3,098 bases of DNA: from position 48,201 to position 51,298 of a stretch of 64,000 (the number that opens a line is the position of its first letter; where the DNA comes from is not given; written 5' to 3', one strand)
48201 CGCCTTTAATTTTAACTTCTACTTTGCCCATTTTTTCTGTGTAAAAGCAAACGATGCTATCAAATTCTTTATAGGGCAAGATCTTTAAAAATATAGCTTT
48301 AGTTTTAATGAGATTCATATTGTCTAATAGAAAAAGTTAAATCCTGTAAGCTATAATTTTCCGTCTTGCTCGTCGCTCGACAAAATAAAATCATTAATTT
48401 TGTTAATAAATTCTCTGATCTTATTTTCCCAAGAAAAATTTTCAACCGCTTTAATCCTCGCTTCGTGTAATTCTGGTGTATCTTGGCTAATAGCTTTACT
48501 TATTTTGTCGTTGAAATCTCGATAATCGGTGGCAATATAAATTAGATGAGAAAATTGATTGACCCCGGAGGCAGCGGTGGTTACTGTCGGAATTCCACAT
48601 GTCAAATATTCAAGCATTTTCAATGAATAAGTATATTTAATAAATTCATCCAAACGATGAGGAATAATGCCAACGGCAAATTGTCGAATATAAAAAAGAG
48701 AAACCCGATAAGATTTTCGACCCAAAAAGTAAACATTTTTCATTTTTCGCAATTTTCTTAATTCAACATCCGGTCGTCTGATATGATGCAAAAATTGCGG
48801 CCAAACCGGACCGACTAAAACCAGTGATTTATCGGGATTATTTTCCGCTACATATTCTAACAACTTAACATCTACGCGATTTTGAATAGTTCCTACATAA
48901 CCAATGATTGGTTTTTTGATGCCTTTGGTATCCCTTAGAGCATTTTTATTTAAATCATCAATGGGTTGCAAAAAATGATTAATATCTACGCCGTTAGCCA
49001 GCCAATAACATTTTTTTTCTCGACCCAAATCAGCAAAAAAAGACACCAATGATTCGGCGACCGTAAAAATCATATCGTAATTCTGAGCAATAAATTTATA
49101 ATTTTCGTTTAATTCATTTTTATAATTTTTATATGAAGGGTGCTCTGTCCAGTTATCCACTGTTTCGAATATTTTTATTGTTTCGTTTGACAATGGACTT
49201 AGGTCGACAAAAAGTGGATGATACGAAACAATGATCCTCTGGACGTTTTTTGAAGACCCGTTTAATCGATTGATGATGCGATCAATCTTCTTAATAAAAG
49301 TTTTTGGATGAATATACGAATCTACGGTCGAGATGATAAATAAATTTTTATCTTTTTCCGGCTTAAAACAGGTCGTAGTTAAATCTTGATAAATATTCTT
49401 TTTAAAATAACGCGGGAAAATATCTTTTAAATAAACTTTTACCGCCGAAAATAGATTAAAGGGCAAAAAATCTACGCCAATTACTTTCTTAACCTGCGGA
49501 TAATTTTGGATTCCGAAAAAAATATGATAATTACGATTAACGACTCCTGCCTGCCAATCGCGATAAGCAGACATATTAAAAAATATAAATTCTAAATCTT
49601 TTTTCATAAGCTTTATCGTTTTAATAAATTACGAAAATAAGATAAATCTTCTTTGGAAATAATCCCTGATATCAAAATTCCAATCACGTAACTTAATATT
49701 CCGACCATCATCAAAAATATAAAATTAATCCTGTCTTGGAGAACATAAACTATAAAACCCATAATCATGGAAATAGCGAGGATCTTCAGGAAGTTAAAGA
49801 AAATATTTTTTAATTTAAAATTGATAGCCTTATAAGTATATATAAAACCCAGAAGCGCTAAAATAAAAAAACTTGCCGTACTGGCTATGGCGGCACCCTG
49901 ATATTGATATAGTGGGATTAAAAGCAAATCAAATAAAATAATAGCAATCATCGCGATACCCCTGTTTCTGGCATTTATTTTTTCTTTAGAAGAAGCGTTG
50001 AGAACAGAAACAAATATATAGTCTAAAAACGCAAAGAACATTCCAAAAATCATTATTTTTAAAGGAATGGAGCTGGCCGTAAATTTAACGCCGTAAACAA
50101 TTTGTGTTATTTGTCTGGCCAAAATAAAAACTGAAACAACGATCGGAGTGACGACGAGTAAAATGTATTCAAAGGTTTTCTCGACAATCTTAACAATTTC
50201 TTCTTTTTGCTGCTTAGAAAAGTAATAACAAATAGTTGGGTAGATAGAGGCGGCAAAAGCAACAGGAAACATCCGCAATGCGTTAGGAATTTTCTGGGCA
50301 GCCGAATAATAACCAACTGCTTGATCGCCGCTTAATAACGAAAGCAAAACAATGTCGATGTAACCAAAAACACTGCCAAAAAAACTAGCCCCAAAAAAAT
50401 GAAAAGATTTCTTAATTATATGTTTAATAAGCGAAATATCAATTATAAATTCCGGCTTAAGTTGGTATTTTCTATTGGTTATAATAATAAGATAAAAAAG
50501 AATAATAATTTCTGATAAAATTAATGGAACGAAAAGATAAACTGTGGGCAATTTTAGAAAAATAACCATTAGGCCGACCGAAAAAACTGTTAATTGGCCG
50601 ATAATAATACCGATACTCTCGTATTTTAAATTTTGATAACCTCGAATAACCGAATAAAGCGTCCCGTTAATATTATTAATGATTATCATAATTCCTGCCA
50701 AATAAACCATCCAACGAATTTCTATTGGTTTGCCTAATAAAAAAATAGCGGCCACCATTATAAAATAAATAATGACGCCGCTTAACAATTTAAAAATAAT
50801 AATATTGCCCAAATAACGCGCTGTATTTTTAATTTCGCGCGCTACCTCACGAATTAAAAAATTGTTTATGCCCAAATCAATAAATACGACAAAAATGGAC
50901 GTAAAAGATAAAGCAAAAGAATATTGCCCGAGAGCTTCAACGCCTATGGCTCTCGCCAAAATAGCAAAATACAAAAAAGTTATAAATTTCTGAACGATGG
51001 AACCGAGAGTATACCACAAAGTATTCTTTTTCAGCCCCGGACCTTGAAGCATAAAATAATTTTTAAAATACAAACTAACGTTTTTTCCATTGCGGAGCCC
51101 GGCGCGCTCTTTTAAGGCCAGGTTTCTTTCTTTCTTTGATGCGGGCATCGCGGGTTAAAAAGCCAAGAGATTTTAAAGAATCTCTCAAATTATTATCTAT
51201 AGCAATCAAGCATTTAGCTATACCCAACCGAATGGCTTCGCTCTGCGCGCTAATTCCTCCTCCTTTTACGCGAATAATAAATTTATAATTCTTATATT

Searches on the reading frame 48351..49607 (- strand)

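Call 8: search_protein_families(library=pfam, proteins=[window:48351-49607:-])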
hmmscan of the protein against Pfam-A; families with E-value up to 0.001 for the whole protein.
window:48351-49607:- (418 aa): 2 families
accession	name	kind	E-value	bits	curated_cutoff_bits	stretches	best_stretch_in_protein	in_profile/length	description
PF13692.12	Glyco_trans_1_4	-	5.5e-07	30.4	27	1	233-373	2-140/142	Glycosyl transferases group 1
PF00534.26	Glycos_transf_1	-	1.1e-05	25.4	26.4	1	229-387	10-168/172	Glycosyl transferases group 1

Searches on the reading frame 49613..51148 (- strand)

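Call 8: search_protein_families(library=pfam, proteins=[window:49613-51148:-])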
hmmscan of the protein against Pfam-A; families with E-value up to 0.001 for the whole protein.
window:49613-51148:- (511 aa): 4 families
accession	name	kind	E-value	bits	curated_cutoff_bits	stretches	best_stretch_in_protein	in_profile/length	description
PF01943.22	Polysacc_synt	-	5.3e-39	134.7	28.2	1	39-306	1-270/274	Polysaccharide biosynthesis protein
PF13440.11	Polysacc_synt_3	-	7.8e-19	68.4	23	1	63-359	1-291/293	Polysaccharide biosynthesis protein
PF03023.19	MurJ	-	2.1e-10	40.2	27.4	1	216-476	171-440/451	Lipid II flippase MurJ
PF01554.23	MatE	-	1.3e-06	28.6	24.9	1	254-406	5-158/161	MatE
